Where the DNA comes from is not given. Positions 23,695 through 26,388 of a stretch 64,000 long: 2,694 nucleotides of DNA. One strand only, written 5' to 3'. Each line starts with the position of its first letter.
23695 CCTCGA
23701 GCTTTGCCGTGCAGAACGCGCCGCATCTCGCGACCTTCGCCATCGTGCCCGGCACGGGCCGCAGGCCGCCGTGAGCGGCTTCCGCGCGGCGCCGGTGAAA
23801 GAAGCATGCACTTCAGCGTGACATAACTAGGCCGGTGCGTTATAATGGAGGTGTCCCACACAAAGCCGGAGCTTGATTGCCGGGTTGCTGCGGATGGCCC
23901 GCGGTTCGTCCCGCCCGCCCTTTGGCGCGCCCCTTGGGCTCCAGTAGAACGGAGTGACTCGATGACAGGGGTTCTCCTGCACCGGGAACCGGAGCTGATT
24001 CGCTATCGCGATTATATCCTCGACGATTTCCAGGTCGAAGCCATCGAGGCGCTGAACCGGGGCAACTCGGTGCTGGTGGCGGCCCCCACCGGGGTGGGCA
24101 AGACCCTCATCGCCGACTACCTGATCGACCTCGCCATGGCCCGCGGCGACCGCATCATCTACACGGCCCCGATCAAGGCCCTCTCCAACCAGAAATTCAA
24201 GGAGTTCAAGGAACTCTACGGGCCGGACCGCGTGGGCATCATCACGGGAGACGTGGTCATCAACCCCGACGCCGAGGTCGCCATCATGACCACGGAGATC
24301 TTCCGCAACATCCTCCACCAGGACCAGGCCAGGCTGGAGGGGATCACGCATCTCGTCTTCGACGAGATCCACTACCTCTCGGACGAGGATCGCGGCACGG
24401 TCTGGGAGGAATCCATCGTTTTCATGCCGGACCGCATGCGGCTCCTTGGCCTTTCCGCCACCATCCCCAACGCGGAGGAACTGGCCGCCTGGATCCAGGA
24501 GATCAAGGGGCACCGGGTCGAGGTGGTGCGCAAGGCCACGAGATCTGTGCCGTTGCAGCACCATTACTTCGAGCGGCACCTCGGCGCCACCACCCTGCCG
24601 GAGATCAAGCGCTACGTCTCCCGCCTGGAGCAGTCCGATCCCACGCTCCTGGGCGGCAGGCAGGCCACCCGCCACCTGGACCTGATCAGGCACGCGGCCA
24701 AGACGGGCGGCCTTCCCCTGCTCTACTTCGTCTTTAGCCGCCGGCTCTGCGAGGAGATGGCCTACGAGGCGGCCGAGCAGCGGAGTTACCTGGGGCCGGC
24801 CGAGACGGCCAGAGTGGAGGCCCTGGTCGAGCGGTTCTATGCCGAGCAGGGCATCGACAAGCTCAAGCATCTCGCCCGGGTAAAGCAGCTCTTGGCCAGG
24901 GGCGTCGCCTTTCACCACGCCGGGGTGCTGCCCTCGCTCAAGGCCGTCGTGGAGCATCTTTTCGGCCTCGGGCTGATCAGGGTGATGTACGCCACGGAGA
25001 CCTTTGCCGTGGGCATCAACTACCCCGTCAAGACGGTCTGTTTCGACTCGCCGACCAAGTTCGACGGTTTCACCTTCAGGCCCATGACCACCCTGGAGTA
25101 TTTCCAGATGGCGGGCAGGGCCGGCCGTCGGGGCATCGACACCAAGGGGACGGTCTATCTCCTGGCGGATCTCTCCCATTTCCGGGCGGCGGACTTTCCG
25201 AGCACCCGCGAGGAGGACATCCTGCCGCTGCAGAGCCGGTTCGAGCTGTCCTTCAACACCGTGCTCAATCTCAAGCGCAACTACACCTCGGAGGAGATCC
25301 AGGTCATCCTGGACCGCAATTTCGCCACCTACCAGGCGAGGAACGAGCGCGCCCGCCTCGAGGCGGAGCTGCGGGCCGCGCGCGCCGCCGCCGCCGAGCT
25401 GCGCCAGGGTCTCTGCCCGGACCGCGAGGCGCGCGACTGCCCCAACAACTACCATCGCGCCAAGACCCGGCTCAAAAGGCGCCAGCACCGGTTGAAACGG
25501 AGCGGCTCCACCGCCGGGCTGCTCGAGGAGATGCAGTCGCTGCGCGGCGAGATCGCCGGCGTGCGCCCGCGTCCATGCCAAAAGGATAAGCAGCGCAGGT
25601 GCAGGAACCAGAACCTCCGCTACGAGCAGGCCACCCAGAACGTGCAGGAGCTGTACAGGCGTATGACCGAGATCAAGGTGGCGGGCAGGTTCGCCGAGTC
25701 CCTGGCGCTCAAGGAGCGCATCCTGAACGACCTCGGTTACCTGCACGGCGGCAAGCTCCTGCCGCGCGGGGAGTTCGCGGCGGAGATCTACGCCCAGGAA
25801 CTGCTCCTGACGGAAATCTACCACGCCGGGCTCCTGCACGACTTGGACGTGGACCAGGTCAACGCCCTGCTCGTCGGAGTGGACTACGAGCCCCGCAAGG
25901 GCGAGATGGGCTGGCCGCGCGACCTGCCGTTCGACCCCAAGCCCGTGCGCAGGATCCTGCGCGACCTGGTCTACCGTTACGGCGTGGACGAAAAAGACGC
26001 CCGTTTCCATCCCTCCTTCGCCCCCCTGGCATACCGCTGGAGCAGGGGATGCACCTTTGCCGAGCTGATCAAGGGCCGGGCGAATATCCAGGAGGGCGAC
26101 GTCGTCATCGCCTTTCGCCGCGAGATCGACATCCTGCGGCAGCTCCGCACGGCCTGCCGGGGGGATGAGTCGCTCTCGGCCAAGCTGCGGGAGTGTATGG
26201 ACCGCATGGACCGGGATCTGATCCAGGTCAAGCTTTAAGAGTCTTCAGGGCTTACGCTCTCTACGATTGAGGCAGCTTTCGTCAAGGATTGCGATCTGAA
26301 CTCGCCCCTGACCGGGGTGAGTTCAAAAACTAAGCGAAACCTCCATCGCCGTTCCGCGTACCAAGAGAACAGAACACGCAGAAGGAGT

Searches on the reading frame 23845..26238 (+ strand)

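Call 33: search_protein_families(library=ncbifam, proteins=[window:23845-26238:+], max_evalue=0.00001)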
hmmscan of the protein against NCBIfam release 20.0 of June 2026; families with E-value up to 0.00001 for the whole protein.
window:23845-26238:+ (797 aa): 12 families
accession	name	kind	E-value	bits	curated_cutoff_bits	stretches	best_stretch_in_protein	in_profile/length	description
NF002654.0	PRK02362.1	equivalog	2e-53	181.8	887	1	63-442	28-395/739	ATP-dependent DNA helicase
NF040935.1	helicase_Hel308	equivalog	6.1e-48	163.5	1200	1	59-437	27-396/704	ATP-dependent DNA helicase Hel308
NF002251.0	PRK01172.1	equivalog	6.7e-48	163.4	891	1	53-510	17-447/674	ATP-dependent DNA helicase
NF001308.0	PRK00254.1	equivalog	2e-46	158.6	1216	1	65-509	30-457/720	ATP-dependent DNA helicase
TIGR04121.1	DEXH_lig_assoc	equivalog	5.4e-20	70.7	850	1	53-232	8-210/804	ligase-associated DNA damage response DEXH box helicase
NF010337.0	PRK13766.1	equivalog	1.9e-10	39.5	610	1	63-176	21-142/781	Hef nuclease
NF010338.0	PRK13767.1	equivalog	4e-09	35.3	849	0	61-116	36-100/877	ATP-dependent helicase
TIGR01587.1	cas3_core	equivalog_domain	3.9e-08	32.8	102.45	0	76-135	2-63/358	CRISPR-associated helicase Cas3'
TIGR03817.1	DECH_helic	hypoth_equivalog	1.2e-07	30.4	874.1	0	62-127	40-107/742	helicase/secretion neighborhood putative DEAH-box helicase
TIGR01970.1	DEAH_box_HrpB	equivalog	6.8e-07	28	546.15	1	68-264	12-208/825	ATP-dependent helicase HrpB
TIGR01389.1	recQ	equivalog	6.3e-06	24.9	640.2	0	354-443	251-333/591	DNA helicase RecQ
TIGR00614.1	recQ_fam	subfamily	8e-06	24.9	219.8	0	355-444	254-336/470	RecQ family ATP-dependent DNA helicase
